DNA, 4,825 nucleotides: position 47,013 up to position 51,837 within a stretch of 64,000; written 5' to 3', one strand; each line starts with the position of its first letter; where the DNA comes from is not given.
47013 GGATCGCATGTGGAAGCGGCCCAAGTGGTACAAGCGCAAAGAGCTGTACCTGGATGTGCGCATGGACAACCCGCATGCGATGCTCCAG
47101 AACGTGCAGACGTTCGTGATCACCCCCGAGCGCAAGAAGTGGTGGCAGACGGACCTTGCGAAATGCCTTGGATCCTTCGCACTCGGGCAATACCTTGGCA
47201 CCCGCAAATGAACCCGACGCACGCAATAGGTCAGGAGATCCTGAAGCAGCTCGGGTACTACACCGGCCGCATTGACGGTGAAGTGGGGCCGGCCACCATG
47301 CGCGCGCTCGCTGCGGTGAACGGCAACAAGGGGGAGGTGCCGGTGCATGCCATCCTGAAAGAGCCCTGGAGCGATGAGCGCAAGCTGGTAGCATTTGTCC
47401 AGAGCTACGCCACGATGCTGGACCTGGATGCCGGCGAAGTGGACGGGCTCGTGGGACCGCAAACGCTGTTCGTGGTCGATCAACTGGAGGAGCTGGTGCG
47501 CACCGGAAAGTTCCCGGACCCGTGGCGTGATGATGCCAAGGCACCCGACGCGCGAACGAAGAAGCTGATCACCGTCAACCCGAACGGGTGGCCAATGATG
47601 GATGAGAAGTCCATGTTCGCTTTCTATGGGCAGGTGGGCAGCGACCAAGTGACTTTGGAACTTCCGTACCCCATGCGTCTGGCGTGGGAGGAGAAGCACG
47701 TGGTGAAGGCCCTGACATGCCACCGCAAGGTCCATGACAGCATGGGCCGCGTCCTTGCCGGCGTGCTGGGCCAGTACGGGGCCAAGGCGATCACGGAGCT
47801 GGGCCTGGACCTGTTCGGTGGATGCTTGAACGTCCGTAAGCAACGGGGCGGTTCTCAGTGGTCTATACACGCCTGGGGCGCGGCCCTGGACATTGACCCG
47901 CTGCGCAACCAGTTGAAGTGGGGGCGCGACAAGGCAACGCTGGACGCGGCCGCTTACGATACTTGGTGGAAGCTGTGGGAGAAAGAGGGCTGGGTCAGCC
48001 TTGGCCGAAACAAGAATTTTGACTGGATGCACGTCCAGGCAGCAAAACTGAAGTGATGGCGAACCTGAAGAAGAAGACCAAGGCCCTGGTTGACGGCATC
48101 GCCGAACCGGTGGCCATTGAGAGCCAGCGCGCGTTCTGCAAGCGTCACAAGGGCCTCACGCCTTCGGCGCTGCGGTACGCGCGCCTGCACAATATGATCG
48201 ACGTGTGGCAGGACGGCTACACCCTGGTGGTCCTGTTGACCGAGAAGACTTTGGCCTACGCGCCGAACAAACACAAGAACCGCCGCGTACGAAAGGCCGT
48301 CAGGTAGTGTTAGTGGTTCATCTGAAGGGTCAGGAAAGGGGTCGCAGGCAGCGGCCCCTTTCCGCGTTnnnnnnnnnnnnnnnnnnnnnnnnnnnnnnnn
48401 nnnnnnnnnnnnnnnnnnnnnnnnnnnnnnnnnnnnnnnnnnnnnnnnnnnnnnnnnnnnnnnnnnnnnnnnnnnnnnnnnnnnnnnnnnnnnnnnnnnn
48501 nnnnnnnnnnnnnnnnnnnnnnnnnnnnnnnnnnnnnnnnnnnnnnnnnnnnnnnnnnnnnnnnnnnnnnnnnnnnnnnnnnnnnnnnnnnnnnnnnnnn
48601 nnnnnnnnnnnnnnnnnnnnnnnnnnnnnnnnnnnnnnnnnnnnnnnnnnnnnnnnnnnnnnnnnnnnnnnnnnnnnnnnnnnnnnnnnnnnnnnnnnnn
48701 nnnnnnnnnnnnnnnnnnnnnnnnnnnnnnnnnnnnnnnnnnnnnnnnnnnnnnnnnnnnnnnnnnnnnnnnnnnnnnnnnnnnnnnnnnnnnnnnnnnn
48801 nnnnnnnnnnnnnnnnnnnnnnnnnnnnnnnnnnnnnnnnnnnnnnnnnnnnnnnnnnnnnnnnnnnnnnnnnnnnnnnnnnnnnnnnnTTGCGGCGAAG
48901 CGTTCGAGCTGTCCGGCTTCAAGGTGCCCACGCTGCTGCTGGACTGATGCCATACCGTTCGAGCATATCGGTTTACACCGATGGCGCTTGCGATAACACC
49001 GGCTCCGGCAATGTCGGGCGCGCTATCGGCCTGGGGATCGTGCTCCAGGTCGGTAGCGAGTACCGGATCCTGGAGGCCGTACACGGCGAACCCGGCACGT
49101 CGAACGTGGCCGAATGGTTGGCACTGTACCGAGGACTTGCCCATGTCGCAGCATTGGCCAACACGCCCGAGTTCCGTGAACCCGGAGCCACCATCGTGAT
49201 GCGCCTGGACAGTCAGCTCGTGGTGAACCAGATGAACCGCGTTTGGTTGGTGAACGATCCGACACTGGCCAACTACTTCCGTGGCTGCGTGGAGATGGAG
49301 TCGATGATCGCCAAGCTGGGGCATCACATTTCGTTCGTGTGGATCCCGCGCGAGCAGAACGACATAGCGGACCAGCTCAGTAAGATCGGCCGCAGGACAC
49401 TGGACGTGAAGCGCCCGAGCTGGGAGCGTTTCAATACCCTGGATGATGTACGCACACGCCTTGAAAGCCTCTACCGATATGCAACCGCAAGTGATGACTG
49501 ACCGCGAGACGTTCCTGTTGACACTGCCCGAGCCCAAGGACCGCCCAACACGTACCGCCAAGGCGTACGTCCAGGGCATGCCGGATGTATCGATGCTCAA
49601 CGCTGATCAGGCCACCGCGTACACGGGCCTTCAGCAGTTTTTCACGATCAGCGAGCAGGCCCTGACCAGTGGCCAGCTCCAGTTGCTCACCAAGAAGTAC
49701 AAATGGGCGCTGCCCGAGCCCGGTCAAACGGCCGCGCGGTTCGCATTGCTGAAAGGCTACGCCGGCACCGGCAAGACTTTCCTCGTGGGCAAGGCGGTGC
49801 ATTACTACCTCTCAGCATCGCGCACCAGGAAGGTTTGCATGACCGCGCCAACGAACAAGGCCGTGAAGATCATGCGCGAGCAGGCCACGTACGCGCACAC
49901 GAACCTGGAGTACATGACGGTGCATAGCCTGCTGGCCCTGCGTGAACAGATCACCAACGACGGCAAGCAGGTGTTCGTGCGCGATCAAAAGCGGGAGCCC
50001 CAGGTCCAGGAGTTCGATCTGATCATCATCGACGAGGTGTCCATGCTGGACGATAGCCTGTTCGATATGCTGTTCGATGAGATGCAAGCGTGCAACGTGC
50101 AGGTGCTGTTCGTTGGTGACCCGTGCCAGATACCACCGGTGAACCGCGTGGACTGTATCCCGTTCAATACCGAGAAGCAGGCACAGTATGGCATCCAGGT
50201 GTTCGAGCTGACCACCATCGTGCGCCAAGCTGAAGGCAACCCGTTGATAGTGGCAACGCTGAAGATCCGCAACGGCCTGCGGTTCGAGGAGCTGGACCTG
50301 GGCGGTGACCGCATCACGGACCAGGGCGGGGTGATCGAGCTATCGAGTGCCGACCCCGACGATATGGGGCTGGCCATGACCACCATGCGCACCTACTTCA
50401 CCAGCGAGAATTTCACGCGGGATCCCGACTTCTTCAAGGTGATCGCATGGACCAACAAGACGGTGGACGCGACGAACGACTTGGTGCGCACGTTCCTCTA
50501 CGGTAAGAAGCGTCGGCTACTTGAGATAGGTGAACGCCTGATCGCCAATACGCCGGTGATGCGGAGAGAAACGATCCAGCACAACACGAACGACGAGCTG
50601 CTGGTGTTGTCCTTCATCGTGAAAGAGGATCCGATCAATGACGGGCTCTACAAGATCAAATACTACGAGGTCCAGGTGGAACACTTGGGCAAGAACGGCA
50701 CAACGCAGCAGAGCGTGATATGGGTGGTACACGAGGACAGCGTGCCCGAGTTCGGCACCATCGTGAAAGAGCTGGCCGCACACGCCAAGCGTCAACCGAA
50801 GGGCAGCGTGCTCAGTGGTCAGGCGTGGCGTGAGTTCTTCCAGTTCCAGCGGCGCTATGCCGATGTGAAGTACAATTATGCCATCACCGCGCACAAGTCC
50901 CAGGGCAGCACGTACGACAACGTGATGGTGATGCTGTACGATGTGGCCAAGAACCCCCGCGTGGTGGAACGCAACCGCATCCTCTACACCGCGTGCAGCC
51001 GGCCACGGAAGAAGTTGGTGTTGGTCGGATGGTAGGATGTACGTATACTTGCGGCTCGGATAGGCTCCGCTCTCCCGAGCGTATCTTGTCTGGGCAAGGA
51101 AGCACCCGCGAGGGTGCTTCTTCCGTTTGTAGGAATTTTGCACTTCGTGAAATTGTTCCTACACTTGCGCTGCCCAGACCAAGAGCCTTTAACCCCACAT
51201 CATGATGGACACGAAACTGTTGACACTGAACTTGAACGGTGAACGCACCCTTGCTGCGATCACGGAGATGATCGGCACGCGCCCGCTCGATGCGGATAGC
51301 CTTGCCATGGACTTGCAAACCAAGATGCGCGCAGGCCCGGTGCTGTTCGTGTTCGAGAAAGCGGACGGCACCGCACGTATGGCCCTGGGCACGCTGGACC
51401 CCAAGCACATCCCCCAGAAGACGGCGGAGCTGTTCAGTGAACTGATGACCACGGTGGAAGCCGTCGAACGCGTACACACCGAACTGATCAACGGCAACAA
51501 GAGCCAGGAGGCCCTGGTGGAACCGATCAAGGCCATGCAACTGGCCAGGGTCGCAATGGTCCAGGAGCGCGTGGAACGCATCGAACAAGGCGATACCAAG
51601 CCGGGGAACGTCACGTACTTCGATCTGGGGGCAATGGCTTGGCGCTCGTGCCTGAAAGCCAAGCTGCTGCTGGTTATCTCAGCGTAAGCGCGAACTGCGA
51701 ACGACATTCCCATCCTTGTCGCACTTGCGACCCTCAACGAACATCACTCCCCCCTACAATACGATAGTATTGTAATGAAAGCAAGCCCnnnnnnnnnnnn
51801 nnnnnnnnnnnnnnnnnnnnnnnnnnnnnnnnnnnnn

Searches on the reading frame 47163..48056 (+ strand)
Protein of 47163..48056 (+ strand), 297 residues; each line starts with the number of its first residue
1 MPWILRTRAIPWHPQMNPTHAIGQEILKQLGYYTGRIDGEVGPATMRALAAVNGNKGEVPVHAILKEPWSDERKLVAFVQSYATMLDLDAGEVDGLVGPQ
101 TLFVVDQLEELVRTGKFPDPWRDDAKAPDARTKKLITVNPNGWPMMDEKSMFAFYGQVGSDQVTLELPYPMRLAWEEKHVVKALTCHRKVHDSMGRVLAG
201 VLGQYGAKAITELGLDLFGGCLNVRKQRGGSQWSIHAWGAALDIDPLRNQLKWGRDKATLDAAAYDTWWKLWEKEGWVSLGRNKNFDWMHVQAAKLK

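Call 25: search_protein_families(library=phrogs, proteins=[window:47163-48056:+], max_evalue=0.001)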
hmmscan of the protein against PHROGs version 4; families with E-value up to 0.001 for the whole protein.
window:47163-48056:+ (297 aa): 3 families
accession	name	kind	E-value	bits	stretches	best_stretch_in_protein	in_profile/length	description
phrog_17001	-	lysis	2.6e-81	274.1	1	24-296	8-265/265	endolysin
phrog_6584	-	unknown function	6.2e-40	137.9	1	156-292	15-151/154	-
phrog_2649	-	lysis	1.7e-06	29.1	0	24-52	188-215/261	endolysin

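Call 38: search_dna_similar(query=window:47208-48056:+, collection=phages, mode=protein, max_rows=15)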
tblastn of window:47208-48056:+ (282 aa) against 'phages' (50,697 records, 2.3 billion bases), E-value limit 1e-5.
Records with a match: 167; places in all: 167; records where one place covers at least 80% of the query: 10.
Best place of each record, by identity: <60% 167.
By first word of the organism name: Flavobacterium 146; Rhodobacter 4; Roseobacter 4; Pseudanabaena 2; Paracoccus 2; Synechococcus 2; Caudoviricetes 2; Rhizobium 1; Akkermansia 1; Microcystis 1; and 2 more.
By host as written in the record: Flavobacterium sp. BAL314 68; Flavobacterium columnare 62; - 16; Rhodobacter capsulatus YW1 4; Roseobacter denitrificans OCh114 4; Pseudanabaena sp. 2; Paracoccus marcusii JL-65 2; Flavobacterium columnare B185 2; and 7 more.
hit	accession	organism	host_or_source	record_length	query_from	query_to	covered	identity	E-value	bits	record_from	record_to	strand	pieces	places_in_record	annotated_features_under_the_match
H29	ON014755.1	Pseudanabaena phage Pam3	Pseudanabaena sp.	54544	9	281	97%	39.9%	6e-51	184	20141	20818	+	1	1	lytic enzyme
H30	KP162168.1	Paracoccus phage vB_PmaS-R3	Paracoccus marcusii JL-65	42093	9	281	97%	39.5%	3e-57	203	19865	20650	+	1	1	endolysin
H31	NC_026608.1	Paracoccus phage vB_PmaS-R3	Paracoccus marcusii JL-65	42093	9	281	97%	39.5%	3e-57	203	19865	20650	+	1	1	endolysin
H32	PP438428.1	Synechococcus phage Ssp-JY38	Synechococcus sp.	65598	9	281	97%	34.3%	3e-43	162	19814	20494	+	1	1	hypothetical protein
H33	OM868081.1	Synechococcus phage Yong-L2-223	Synechococcus sp. PCC 7002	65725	9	281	97%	34.3%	3e-43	162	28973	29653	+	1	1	L-alanyl-D-glutamate peptidase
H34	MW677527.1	Rhodobacter phage RcTiptonus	Rhodobacter capsulatus YW1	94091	54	281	81%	39.9%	3e-47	174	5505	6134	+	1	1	16: lysin A L-Ala-D-Glu peptidase domain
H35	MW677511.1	Rhodobacter phage RcDurkin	Rhodobacter capsulatus YW1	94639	54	281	81%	39.5%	3e-46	171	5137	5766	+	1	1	16: lysin A L-Ala-D-Glu peptidase domain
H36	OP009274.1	Rhodobacter phage RcKickapoo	Rhodobacter capsulatus YW1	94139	54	281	81%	38.2%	5e-44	165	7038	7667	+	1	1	lysin A, L-Ala-D-Glu peptidase domain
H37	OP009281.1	Rhodobacter phage RcMenchie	Rhodobacter capsulatus YW1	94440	54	281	81%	38.2%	5e-44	165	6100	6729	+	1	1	lysin A, L-Ala-D-Glu peptidase domain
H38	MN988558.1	Rhizobium phage RHph_Y1_11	Rhizobium phaseoli Y1_11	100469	9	282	97%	31.7%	1e-31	129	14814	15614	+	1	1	putative endolysin protein | hypothetical protein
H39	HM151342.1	Roseobacter phage RDJL Phi 1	Roseobacter denitrificans OCh114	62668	77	279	72%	39.3%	5e-40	153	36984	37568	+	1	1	hypothetical protein RDJLphi1_gp61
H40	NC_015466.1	Roseobacter phage RDJL Phi 1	Roseobacter denitrificans OCh114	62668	77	279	72%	39.3%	5e-40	153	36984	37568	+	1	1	endolysin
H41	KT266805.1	Roseobacter phage RDJL Phi 2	Roseobacter denitrificans OCh114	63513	77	279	72%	39.3%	8e-40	152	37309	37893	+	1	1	hypothetical protein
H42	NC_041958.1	Roseobacter phage RDJL Phi 2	Roseobacter denitrificans OCh114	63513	77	279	72%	39.3%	8e-40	152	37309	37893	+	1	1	endolysin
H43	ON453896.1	Akkermansia phage Moulinsart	Akkermansia muciniphila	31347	77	281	73%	33.6%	3e-25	110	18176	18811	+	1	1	endolysin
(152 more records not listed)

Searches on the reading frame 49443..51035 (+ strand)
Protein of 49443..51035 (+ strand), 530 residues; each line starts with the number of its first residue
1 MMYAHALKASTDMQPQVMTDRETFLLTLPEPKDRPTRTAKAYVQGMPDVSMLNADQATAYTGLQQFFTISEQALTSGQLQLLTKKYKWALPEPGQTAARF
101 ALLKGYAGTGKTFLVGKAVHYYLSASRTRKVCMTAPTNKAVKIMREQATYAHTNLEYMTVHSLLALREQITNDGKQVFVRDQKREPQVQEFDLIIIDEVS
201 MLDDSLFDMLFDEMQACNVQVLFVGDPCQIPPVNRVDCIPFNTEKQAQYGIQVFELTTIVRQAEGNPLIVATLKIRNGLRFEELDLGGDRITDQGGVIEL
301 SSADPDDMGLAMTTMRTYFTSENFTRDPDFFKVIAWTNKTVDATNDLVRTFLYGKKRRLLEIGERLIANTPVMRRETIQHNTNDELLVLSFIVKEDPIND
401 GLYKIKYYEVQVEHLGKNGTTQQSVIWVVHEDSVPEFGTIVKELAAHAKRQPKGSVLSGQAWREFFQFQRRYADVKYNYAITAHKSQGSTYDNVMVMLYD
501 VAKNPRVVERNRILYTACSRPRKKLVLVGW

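Call 24: search_protein_families(library=pfam, proteins=[window:49443-51035:+], max_evalue=0.01)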
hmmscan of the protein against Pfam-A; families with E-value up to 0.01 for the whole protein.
window:49443-51035:+ (530 aa): 11 families
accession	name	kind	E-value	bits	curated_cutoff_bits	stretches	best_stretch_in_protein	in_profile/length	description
PF13604.12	AAA_30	-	3.7e-26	92.5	27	1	97-284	17-177/191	AAA domain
PF13245.12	AAA_19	-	9.9e-24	84.5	25.1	1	97-233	10-132/134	AAA domain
PF01443.25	Viral_helicase1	-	9.8e-11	42.3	21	2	472-528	172-227/228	Viral superfamily 1 RNA helicase core domain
PF05970.20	PIF1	-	2.8e-10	40.6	25.9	1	97-264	21-191/223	PIF1-like helicase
PF13538.12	UvrD_C_2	-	5.7e-10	39.4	27.4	1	479-528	3-52/52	UvrD-like helicase C-terminal domain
PF05127.21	NAT10_TcmA_helicase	-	3.6e-08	33.9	22.7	1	105-214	4-113/176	RNA cytidine acetyltransferase NAT10/TcmA, helicase domain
PF13086.12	AAA_11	-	8.2e-07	29.5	27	1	98-149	17-73/257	AAA domain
PF13401.12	AAA_22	-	4.8e-06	27.4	27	1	97-229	4-125/130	AAA domain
PF04851.21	ResIII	-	2.2e-05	24.9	22.5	1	87-199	20-134/164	Type III restriction enzyme, res subunit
PF09848.15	SLFN-g3_helicase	-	0.00019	21.3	24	1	101-227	4-124/354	Schlafen group 3, DNA/RNA helicase domain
PF00580.27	UvrD-helicase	-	0.0012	19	23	1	106-163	21-85/271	UvrD/REP helicase N-terminal domain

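Call 25: search_protein_families(library=phrogs, proteins=[window:49443-51035:+], max_evalue=0.001)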
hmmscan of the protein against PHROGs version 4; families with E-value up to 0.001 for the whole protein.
window:49443-51035:+ (530 aa): 5 families
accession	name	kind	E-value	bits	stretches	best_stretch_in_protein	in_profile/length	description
phrog_325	-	DNA, RNA and nucleotide metabolism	1.7e-87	295.7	1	75-529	472-868/986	Dda-like helicase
phrog_4412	-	DNA, RNA and nucleotide metabolism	6.9e-37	128.2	2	101-345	348-570/743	exonuclease V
phrog_25471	-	unknown function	1.1e-15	59.1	1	98-230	21-160/162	-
phrog_25411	-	unknown function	4.7e-09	36.4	0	96-143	228-273/627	-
phrog_1967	-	DNA, RNA and nucleotide metabolism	8.5e-07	28.9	0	63-163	142-232/776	DNA helicase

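Call 39: find_homologous_proteins(query=window:49443-51035:+, max_evalue=1e-40)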
Query window:49443-51035:+ (530 aa): 1482 proteins with E <= 1e-40 among 8000 candidates; the best 120 are listed.
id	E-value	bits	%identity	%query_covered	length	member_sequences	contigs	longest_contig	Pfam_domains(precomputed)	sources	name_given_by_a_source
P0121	0.0e+0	1167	100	97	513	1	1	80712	PF13538.13,PF13086.13,PF05127.22,PF05970.21,PF01443.25,PF13604.13,PF13245.13,PF13401.13,PF04851.22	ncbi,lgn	-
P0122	1.4e-206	705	62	98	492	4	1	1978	PF13538.13,PF13086.13,PF05127.22,PF05970.21,PF01443.25,PF13604.13,PF13245.13,PF13401.13,PF09848.16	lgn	-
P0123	1.9e-206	705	62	98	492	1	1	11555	PF13538.13,PF13086.13,PF05127.22,PF05970.21,PF01443.25,PF13604.13,PF13245.13,PF13401.13,PF09848.16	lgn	-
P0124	3.1e-205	701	63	97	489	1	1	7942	PF13538.13,PF13086.13,PF05127.22,PF05970.21,PF01443.25,PF13604.13,PF13245.13,PF13401.13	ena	-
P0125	2.3e-175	603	55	94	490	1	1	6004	PF13538.13,PF13086.13,PF05127.22,PF05970.21,PF01443.25,PF13604.13,PF13245.13,PF04851.22,PF02562.23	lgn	-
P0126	1.5e-173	597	55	96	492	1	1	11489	PF13538.13,PF13086.13,PF05970.21,PF01443.25,PF13604.13,PF13245.13,PF13401.13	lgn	-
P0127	3.0e-162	559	53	93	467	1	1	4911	PF13538.13,PF13086.13,PF05127.22,PF05970.21,PF01443.25,PF13604.13,PF13245.13,PF13401.13,PF04851.22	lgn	-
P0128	3.6e-129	450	47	96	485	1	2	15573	PF13538.13,PF13086.13,PF05127.22,PF05970.21,PF01443.25,PF13604.13,PF13245.13,PF13401.13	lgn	-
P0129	1.3e-120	422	47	80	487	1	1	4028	PF13538.13,PF13086.13,PF05127.22,PF05970.21,PF01443.25,PF13604.13,PF13245.13,PF13401.13,PF04851.22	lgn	-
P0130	5.0e-119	417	43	96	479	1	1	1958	PF13538.13,PF13086.13,PF05127.22,PF05970.21,PF01443.25,PF13604.13,PF13245.13,PF13401.13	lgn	-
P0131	2.6e-116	408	42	95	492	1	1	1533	PF13538.13,PF05127.22,PF05970.21,PF01443.25,PF13604.13,PF13245.13,PF04851.22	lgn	-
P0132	1.5e-114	402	40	98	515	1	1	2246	PF13538.13,PF13086.13,PF05127.22,PF05970.21,PF01443.25,PF13604.13,PF13245.13,PF13401.13,PF00580.28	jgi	jgi:exodeoxyribonuclease-5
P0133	9.7e-114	399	43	95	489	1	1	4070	PF13538.13,PF13086.13,PF05127.22,PF05970.21,PF01443.25,PF13604.13,PF13245.13,PF13401.13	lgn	-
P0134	1.0e-113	399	43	95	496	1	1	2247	PF13538.13,PF13086.13,PF05127.22,PF05970.21,PF01443.25,PF13604.13,PF13245.13,PF13401.13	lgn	-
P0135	1.6e-113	399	44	81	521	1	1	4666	PF13538.13,PF13086.13,PF05127.22,PF05970.21,PF01443.25,PF13604.13,PF13245.13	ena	-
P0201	9.4e-95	337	42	81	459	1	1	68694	PF13538.13,PF13086.13,PF05970.21,PF01443.25,PF13604.13,PF13245.13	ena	-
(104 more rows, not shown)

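Call 40: find_encoding_contigs(protein=P0123, flank=10000, max_places=3)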
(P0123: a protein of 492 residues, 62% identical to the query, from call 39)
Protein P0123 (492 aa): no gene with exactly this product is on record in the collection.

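Call 41: find_encoding_contigs(protein=P0126, flank=10000, max_places=3)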
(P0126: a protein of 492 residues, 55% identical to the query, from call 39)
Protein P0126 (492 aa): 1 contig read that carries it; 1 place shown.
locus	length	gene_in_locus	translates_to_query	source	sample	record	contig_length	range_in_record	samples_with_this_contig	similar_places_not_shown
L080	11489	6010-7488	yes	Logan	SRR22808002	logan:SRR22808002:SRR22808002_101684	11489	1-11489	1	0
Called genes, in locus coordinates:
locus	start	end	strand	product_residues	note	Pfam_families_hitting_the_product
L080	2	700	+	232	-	?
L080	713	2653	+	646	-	PF00005:ABC_tran (faint), PF02463:SMC_N, PF13476:AAA_23, PF13558:SbcC_Walker_B (weak)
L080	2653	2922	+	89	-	-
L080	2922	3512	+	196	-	PF24608:PDDEXK_15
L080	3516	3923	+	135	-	-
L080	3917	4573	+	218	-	PF20186:DUF6549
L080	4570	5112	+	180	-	PF05838:Glyco_hydro_108, PF09374:PG_binding_3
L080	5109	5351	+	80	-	-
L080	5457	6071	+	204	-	-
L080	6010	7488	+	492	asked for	PF05970:PIF1, PF13086:AAA_11 (faint), PF13604:AAA_30, PF13245:AAA_19, PF13401:AAA_22 (faint), PF01443:Viral_helicase1 (faint), PF13538:UvrD_C_2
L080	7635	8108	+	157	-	PF10902:WYL_2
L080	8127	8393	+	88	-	-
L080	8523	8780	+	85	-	-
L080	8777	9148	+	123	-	-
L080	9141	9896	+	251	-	-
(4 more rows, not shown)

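Call 42: find_encoding_contigs(protein=P0128, flank=10000, max_places=3)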
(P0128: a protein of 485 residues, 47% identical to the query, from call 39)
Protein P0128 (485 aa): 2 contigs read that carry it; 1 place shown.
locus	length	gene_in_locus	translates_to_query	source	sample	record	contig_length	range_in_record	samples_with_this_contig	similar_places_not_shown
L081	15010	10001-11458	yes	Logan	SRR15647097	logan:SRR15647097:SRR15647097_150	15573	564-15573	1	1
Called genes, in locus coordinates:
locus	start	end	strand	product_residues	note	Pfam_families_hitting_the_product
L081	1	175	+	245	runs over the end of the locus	?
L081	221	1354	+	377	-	PF08804:gp32 (weak)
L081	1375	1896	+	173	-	-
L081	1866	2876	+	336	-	PF00149:Metallophos, PF12850:Metallophos_2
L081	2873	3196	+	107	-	-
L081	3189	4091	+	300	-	PF17762:HTH_ParB (weak), PF08535:KorB (faint)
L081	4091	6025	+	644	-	PF00005:ABC_tran (faint), PF02463:SMC_N (weak), PF13476:AAA_23, PF13304:AAA_21 (faint), PF04423:Rad50_zn_hook (faint), PF02463:SMC_N, PF13558:SbcC_Walker_B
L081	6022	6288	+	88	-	-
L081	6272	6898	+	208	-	PF24608:PDDEXK_15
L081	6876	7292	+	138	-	-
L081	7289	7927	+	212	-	-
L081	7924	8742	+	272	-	PF01471:PG_binding_1 (weak), PF09374:PG_binding_3 (faint), PF13539:Peptidase_M15_4 (weak)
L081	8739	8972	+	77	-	-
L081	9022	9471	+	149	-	-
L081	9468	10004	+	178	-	PF00075:RNase_H (weak), PF13456:RVT_3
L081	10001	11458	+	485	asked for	PF05970:PIF1, PF13086:AAA_11 (faint), PF13604:AAA_30, PF01443:Viral_helicase1 (faint), PF05127:NAT10_TcmA_helicase (faint), PF13245:AAA_19, PF13401:AAA_22 (weak), PF13538:UvrD_C_2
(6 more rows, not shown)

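Call 45: find_encoding_contigs(protein=P0124, flank=10000, max_places=3)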
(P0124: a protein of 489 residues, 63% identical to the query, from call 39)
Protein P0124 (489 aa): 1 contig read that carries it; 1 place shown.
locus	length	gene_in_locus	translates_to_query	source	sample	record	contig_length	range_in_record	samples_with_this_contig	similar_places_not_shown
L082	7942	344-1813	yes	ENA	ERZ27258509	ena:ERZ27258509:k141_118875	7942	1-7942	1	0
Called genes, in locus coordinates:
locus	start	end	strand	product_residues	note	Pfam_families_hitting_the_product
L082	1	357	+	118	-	?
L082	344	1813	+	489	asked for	PF05970:PIF1, PF13086:AAA_11 (faint), PF13604:AAA_30, PF01443:Viral_helicase1 (faint), PF05127:NAT10_TcmA_helicase (faint), PF13245:AAA_19, PF13401:AAA_22 (weak), PF13538:UvrD_C_2 (weak)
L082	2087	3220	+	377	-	-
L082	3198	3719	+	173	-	PF10902:WYL_2 (weak)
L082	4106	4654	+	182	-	-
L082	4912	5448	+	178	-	-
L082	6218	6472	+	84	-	-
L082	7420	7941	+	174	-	?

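Call 46: find_encoding_contigs(protein=P0201, flank=10000, max_places=3)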
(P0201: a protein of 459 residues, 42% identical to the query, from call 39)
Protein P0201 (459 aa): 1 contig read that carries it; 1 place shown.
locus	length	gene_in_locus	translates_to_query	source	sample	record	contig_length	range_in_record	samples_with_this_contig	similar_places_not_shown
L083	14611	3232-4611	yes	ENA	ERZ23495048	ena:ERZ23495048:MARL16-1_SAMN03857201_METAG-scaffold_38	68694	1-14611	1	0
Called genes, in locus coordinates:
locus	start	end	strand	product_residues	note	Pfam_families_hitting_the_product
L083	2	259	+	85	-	?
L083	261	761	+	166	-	PF18925:DUF5675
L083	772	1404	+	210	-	-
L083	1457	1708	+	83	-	-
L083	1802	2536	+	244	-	-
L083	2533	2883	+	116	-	-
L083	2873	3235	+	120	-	-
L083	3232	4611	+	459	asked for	PF05970:PIF1, PF13086:AAA_11 (weak), PF13245:AAA_19, PF13604:AAA_30, PF01443:Viral_helicase1 (faint), PF13538:UvrD_C_2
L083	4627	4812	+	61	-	-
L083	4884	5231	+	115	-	PF00583:Acetyltransf_1, PF13673:Acetyltransf_10, PF13508:Acetyltransf_7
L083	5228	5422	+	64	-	-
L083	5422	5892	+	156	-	PF07453:NUMOD1 (faint)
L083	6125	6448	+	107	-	-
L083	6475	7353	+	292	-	-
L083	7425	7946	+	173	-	-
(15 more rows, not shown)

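Call 67: find_related_loci(query=A2, collection=viral_contigs, flank=10000)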
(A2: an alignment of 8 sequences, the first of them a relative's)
Query A2 (513 aa) in viral_contigs; peptide patterns used: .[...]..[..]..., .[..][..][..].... (x = any residue, [..] = any of these).
600 stretches matched a pattern (row limit reached: there are more); 378 encode a relative of the query (tblastn E <= 1e-3); the best 80 are kept; 80 distinct loci.
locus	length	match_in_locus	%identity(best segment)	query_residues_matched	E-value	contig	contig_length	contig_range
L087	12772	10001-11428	43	8-511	9e-127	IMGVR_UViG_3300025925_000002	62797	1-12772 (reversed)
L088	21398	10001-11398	37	21-511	5e-97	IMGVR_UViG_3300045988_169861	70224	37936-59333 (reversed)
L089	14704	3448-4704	39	85-508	6e-89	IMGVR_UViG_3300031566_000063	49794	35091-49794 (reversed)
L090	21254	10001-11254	38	85-511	8e-85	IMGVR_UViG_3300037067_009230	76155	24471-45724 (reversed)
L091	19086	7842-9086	37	72-511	6e-84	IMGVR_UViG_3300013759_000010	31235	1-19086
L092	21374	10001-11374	37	86-512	1e-83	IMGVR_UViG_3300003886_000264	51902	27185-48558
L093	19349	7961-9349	35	29-511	2e-83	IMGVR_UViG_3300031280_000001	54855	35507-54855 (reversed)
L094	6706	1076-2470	35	77-511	3e-76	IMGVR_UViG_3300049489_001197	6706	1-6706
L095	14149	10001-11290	42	77-511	2e-100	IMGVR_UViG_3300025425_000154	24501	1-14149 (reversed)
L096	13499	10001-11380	32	19-511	1e-72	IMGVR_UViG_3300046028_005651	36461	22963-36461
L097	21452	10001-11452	34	9-511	2e-70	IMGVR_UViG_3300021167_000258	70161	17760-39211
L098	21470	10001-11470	33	52-511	1e-69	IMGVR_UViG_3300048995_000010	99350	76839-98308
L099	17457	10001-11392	33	77-511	4e-65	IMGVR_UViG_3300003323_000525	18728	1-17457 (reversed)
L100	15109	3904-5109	31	82-510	1e-57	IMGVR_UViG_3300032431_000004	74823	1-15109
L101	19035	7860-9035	32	83-510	5e-51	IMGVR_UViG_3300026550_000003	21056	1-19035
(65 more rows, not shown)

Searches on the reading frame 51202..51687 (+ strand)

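Call 24: search_protein_families(library=pfam, proteins=[window:51202-51687:+], max_evalue=0.01)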
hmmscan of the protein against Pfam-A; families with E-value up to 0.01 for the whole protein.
window:51202-51687:+ (161 aa): 1 family
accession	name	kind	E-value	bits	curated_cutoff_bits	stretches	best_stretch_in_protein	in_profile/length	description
PF10902.13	WYL_2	-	5.3e-14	52.7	26.7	1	37-73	3-39/74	WYL_2, Sm-like SH3 beta-barrel fold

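Call 80: search_protein_families(library=phrogs, proteins=[window:51202-51687:+], max_evalue=0.001)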
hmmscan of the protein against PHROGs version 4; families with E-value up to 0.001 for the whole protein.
window:51202-51687:+ (161 aa): 1 family
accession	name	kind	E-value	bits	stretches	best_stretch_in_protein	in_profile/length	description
phrog_1086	-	unknown function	5.4e-14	52.9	1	35-79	34-78/137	-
